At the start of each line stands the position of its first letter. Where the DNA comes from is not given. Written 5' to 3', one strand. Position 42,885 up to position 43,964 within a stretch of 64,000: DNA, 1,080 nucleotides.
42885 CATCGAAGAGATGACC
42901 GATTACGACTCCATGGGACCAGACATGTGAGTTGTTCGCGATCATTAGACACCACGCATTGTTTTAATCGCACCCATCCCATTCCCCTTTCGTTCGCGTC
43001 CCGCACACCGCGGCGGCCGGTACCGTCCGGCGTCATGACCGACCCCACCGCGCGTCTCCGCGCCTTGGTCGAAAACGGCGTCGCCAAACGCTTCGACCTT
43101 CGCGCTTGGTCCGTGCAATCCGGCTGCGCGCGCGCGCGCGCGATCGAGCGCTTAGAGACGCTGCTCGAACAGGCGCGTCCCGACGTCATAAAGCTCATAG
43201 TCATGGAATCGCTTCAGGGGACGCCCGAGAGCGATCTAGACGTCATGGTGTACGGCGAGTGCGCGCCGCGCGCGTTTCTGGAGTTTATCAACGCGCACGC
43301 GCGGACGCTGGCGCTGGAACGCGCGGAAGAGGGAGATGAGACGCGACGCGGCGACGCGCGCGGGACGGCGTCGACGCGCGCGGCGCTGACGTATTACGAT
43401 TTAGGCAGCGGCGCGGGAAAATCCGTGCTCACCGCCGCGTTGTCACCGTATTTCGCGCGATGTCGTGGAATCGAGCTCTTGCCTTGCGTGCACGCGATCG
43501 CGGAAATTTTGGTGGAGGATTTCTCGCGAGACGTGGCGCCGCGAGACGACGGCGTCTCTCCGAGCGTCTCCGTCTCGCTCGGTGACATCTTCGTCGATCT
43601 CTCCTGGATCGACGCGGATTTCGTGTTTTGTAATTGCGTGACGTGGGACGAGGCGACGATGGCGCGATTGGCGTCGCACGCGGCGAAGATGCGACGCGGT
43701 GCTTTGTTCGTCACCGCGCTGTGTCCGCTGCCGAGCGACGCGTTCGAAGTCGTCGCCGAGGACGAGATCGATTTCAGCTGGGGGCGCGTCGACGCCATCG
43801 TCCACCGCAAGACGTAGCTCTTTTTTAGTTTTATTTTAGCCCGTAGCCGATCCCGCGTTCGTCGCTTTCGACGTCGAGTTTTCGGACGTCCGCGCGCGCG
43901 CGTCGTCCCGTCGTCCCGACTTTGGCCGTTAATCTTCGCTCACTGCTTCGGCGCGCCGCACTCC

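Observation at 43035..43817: DOT1-like methyltransferase core in a putative green-lineage genome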

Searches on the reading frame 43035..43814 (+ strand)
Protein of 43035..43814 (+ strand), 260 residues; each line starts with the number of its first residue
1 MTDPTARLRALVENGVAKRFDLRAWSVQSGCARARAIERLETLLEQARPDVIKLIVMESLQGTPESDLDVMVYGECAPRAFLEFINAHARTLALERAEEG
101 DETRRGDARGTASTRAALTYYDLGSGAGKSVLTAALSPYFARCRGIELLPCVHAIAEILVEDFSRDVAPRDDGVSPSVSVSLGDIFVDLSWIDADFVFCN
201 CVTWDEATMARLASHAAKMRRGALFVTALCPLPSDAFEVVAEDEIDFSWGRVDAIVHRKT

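Call 4: search_protein_families(library=pfam, proteins=[window:43035-43814:+], max_evalue=10)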
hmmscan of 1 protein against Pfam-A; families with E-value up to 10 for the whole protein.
window:43035-43814:+ (260 aa): 1 family
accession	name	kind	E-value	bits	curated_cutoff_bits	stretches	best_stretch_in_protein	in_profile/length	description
PF08123.19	DOT1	-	1.4e-05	25.2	23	1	119-227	45-156/205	Histone methylation protein DOT1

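Call 5: search_protein_families(library=ncbifam, proteins=[window:43035-43814:+], max_evalue=10)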
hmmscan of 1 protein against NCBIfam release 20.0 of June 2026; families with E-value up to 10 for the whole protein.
window:43035-43814:+ (260 aa): 2 families
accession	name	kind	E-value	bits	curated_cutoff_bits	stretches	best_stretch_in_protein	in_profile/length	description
NF004769.0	PRK06107.1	equivalog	0.08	11.7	617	1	3-47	226-270/402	aspartate transaminase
NF005647.0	PRK07413.1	equivalog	0.089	11.5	426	1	56-136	148-222/382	cob(I)yrinic acid a,c-diamide adenosyltransferase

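Call 6: find_homologous_proteins(query=window:43035-43814:+)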
Query window:43035-43814:+ (260 aa): 43 proteins with E <= 0.001 among 4343 candidates.
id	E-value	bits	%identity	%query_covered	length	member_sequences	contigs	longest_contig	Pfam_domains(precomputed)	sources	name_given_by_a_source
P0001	1.4e-165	567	99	100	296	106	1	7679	PF08123.20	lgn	-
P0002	6.7e-103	362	66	97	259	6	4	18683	PF08123.20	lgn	-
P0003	1.1e-101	358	65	97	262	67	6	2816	PF08123.20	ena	-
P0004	1.5e-97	344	64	97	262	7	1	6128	PF08123.20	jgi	-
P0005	1.6e-97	344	63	100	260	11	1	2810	PF08123.20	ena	-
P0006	1.3e-95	338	62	99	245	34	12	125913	PF08123.20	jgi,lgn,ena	-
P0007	2.2e-95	337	62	100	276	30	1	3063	PF08123.20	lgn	-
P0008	6.5e-93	329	61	98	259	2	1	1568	PF08123.20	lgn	-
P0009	2.1e-92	327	62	97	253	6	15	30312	PF08123.20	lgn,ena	-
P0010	1.7e-91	324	61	97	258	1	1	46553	-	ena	-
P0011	6.6e-76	273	55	99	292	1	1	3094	PF08123.20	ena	-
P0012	5.8e-74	267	98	50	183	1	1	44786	-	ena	-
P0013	9.8e-72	260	61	78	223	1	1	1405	-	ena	-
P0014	3.5e-70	255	52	97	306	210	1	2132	PF08123.20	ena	-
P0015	3.7e-69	251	51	97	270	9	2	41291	PF08123.20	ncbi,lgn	-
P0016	3.9e-69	251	52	97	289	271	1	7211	PF08123.20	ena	-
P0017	3.1e-67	245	51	97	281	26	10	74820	PF08123.20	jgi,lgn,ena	-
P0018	8.5e-67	243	99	43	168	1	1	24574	-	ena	-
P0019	1.2e-65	240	50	99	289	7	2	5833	PF08123.20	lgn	-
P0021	3.2e-62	228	46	97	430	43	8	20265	-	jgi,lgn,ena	jgi:hypothetical protein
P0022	2.3e-61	226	98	42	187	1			-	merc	-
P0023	2.9e-58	216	99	40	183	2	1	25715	-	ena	-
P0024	7.5e-52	195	43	98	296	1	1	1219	PF08123.20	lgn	-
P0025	2.4e-50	190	46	80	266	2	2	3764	PF08123.20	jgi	jgi:hypothetical protein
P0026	1.9e-45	174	47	79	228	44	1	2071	PF08123.20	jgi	jgi:hypothetical protein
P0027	1.5e-43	167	47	73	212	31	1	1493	PF08123.20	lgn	-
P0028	3.1e-42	163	38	96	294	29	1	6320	PF08123.20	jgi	-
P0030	1.1e-32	132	38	85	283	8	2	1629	PF08123.20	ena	-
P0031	2.8e-29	121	41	62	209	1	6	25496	PF08123.20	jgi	jgi:hypothetical protein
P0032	8.8e-28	116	45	63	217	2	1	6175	PF08123.20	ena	-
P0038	1.7e-16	79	35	72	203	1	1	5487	PF08123.20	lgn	-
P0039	1.4e-10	59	31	41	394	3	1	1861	PF08123.20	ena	-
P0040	2.8e-6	45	30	54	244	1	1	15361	PF08123.20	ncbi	-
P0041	6.7e-5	41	31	53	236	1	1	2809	PF08123.20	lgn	-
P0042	2.0e-4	39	27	73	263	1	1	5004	PF08123.20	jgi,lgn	-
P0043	2.9e-4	39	46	22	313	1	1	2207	PF08123.20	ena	-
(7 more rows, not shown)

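Call 7: search_solved_structures(query=window:43035-43814:+, max_evalue=10, show_alignments=3)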
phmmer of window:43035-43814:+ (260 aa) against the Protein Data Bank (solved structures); distinct sequences matched with E-value up to 10: 3.
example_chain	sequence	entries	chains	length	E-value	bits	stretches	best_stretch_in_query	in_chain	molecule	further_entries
9ne1_A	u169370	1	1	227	1.5e-11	47.7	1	119-259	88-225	Histone-lysine N-methyltransferase, H3 lysine-79 specific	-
1xxl_A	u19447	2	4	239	0.81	12.6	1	111-156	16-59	YcgJ protein | ycgJ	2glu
5tjr_A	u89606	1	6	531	1.4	11.8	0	102-185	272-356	Methylmalonate-semialdehyde dehydrogenase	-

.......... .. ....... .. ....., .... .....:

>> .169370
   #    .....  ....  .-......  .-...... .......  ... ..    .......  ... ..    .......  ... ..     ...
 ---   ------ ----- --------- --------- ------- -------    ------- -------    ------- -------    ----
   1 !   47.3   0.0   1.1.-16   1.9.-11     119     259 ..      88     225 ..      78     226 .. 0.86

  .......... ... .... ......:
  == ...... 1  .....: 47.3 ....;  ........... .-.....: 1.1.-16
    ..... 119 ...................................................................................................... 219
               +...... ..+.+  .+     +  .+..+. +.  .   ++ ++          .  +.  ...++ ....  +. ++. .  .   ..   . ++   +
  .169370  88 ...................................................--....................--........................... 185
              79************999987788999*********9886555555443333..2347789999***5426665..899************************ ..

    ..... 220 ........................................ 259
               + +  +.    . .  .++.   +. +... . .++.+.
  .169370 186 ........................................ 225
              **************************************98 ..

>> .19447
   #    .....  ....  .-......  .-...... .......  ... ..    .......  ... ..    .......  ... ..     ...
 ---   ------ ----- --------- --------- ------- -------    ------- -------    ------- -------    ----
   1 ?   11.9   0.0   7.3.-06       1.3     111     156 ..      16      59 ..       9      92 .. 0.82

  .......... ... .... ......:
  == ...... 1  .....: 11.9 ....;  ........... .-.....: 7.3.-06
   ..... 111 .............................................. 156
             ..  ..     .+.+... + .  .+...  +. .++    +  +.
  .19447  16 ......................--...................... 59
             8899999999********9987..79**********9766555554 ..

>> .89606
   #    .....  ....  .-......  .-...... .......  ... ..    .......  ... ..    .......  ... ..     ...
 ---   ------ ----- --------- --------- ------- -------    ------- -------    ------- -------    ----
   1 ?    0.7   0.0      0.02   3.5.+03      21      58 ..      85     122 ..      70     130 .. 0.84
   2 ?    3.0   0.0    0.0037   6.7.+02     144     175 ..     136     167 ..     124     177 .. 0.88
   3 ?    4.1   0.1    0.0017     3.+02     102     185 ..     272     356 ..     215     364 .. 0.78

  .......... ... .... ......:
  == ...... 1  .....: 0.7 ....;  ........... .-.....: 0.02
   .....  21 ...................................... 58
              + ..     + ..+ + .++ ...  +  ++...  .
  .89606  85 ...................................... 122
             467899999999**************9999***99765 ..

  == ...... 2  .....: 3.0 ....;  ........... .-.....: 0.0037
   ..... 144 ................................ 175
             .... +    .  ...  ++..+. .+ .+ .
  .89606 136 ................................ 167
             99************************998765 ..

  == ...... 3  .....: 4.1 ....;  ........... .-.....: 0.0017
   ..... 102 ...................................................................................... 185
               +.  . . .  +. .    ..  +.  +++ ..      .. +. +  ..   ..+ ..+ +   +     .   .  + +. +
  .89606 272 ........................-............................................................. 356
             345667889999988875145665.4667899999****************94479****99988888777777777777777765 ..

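Call 8: find_encoding_contigs(protein=P0001, flank=8000, max_places=4)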
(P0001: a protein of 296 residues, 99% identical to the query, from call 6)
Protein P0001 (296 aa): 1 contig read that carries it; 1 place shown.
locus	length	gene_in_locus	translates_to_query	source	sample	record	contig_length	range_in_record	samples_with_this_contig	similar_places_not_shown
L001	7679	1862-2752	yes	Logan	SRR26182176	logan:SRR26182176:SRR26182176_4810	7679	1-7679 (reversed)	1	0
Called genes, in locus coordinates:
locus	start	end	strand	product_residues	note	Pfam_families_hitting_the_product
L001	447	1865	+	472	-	PF09335:VTT_dom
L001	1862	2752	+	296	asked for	PF08123:DOT1 (faint)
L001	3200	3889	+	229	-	-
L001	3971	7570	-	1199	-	-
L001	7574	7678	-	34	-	?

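Call 14: list_cluster_members(proteins=[P0015, P0040, P0006, P0002, P0017, P0021, P0042, P0009])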
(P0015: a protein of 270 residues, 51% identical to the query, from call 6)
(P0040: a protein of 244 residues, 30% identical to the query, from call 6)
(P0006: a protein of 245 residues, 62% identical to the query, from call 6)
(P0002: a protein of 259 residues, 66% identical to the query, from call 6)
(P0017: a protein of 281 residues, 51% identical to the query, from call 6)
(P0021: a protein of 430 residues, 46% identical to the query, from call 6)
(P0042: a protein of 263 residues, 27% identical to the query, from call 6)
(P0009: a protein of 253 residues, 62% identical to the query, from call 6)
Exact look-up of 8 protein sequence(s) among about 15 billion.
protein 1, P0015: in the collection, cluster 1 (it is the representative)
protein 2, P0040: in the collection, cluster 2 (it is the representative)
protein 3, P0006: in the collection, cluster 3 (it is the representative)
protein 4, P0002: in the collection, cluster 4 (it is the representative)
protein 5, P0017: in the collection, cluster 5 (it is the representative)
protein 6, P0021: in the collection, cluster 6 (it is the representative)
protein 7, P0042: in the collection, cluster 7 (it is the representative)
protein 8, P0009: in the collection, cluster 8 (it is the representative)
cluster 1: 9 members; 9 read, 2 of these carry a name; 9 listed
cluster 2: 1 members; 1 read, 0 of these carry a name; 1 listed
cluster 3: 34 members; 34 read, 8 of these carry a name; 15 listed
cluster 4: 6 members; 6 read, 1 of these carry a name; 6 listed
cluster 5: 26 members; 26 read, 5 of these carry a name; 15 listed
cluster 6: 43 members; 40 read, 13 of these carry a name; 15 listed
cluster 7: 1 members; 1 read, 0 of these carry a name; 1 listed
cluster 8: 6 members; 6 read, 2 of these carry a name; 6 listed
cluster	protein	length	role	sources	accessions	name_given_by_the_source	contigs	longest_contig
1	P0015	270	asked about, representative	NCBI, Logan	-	-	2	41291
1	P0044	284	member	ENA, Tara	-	strand:- start:1094 stop:1948 length:855 start_codon:yes stop_codon:yes gene_type:complete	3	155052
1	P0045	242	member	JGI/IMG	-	hypothetical protein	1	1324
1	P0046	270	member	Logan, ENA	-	-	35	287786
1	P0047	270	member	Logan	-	-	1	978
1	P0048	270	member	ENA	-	-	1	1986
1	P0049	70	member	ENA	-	-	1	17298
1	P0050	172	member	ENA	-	-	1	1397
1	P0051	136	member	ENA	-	-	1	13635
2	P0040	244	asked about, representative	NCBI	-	-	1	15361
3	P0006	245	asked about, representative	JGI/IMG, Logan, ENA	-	-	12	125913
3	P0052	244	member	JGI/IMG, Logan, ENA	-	hypothetical protein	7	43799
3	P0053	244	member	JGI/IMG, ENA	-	hypothetical protein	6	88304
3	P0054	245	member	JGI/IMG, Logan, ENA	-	hypothetical protein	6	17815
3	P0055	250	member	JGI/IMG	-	hypothetical protein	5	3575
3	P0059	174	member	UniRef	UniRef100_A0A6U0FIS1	Histone-lysine N-methyltransferase, H3 lysine-79 specific n=2 Tax=Ostreococcus ...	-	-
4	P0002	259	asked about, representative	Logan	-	-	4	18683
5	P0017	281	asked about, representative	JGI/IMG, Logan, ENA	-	-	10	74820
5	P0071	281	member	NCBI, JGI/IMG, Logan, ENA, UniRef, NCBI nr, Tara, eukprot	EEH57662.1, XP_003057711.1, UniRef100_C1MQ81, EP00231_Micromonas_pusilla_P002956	uncharacterized protein MICPUCDRAFT_57193 [Micromonas pusilla CCMP1545] | SAM-dependent methyltransferase | Histone-lysine N-methyltransferase, H3 lysine-79 specific n=1 Tax=Micromonas pusilla ...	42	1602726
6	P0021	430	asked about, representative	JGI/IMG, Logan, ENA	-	hypothetical protein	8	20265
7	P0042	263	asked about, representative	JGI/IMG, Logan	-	-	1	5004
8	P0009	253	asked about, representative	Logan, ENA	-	-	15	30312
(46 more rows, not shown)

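Call 17: search_solved_structures(query=A1, max_evalue=1, show_alignments=5)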
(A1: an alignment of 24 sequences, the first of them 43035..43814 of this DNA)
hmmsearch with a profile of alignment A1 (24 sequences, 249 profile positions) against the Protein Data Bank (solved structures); distinct sequences matched with E-value up to 1: 33.
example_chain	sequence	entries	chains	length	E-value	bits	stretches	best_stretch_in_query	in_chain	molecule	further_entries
9ne1_A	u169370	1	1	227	9.6e-43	149.7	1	35-247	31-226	Histone-lysine N-methyltransferase, H3 lysine-79 specific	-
6jm9_X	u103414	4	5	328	2.2e-13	53.5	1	39-214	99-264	Histone-lysine N-methyltransferase, H3 lysine-79 specific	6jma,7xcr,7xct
6o96_K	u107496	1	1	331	2.3e-13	53.4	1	39-214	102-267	Histone-lysine N-methyltransferase, H3 lysine-79 specific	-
5drt_A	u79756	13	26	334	2.4e-13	53.4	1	39-214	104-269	Histone-lysine N-methyltransferase, H3 lysine-79 specific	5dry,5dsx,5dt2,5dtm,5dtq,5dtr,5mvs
6in3_A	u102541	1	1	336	2.4e-13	53.4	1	39-214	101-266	Histone-lysine N-methyltransferase, H3 lysine-79 specific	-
4wvl_A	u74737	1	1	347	2.5e-13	53.3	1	39-214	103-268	Histone-lysine N-methyltransferase, H3 lysine-79 specific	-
3sr4_A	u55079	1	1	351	2.6e-13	53.3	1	39-214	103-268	Histone-lysine N-methyltransferase, H3 lysine-79 specific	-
4er3_A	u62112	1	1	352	2.6e-13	53.2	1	39-214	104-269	Histone-lysine N-methyltransferase, H3 lysine-79 specific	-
4er5_A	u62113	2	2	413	3.8e-13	52.7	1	39-214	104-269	Histone-lysine N-methyltransferase, H3 lysine-79 specific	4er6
1nw3_A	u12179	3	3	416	3.9e-13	52.7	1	39-214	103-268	histone methyltransferase DOT1L | Histone-lysine N-methyltransferase, H3 lysine-79 specific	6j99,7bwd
6nn6_K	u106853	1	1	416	3.9e-13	52.7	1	39-214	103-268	Histone-lysine N-methyltransferase, H3 lysine-79 specific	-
6nj9_K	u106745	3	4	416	3.9e-13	52.7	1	39-214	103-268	Histone-lysine N-methyltransferase, H3 lysine-79 specific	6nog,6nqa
3sx0_A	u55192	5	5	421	4e-13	52.6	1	39-214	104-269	Histone-lysine N-methyltransferase, H3 lysine-79 specific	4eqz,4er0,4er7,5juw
4ek9_A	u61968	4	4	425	4.1e-13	52.6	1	39-214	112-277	Histone-lysine N-methyltransferase, H3 lysine-79 specific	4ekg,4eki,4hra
3qow_A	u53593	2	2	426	4.1e-13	52.6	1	39-214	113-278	Histone-lysine N-methyltransferase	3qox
3uwp_A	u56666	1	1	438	4.4e-13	52.5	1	39-214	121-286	Histone-lysine N-methyltransferase, H3 lysine-79 specific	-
7k6p_K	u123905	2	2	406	9.4e-12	48.1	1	67-225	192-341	Histone-lysine N-methyltransferase, H3 lysine-79 specific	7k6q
1u2z_A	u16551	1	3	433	1.1e-11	48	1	67-225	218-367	Histone-lysine N-methyltransferase, H3 lysine-79 specific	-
8fjm_A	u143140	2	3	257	0.00046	23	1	98-212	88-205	Histone-lysine N-methyltransferase, H3 lysine-79 specific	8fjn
37bg_A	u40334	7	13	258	0.0032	20.2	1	94-173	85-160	Histone-lysine N-methyltransferase, H3 lysine-79 specific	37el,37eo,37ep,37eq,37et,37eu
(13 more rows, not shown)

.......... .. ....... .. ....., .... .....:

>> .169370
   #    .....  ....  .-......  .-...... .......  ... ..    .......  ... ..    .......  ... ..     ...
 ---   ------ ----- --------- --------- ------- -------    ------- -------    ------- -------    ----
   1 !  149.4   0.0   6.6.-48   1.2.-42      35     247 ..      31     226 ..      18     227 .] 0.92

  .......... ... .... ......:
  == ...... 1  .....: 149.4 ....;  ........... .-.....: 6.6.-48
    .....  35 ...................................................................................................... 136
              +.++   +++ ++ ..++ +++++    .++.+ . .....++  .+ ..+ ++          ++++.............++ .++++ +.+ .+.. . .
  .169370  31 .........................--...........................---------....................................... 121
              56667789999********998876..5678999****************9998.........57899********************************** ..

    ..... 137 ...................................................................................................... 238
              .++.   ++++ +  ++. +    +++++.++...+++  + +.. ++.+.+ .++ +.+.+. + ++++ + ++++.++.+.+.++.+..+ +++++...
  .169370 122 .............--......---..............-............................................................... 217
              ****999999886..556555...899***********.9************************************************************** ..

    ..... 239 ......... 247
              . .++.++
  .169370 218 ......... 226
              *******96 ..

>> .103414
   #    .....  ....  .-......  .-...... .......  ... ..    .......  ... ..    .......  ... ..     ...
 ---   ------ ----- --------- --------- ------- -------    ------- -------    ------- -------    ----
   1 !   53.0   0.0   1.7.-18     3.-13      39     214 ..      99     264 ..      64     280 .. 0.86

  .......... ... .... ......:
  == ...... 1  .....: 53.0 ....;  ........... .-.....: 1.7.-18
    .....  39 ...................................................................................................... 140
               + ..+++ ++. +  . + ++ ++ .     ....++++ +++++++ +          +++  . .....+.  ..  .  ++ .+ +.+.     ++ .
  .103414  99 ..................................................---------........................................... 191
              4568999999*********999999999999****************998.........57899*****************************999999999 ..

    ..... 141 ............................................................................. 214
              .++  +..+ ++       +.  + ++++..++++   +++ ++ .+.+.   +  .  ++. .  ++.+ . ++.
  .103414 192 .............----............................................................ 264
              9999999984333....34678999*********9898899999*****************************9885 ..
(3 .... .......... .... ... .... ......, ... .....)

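Call 30: predict_structure(alignment_id=A1)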
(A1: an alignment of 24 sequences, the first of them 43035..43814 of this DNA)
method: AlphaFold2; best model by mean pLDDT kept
length: 260 residues; sequences in the alignment: 24
mean_pLDDT: 84.0   pTM: 0.79
mean pLDDT of the five models: 84.0, 83.5, 82.2, 81.2, 81.2
residues with pLDDT >= 90: 155; 70-90: 41; 50-70: 51; < 50: 13
segments of 3 or more residues with pLDDT < 50: 16-18, 69-71, 109-113
pLDDT, mean of each block of 10 residues (from residue 1): 65 55 58 85 84 70 58 77 97 91 57 70 88 97 94 92 94 95 95 97 89 98 96 97 91 96
secondary structure, 60 per line:
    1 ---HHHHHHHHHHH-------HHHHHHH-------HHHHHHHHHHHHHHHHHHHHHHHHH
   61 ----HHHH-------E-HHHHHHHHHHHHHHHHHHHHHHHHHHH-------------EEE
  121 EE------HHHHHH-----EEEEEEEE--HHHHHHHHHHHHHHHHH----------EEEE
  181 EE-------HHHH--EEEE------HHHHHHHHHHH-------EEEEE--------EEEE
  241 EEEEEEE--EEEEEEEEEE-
elements in order: H4-14 H22-28 H36-60 H65-68 H78-104 E118-122 H129-134 E140-147 H150-166 E177-182 H190-193 E196-199 H206-216 E224-228 E237-247 E250-259
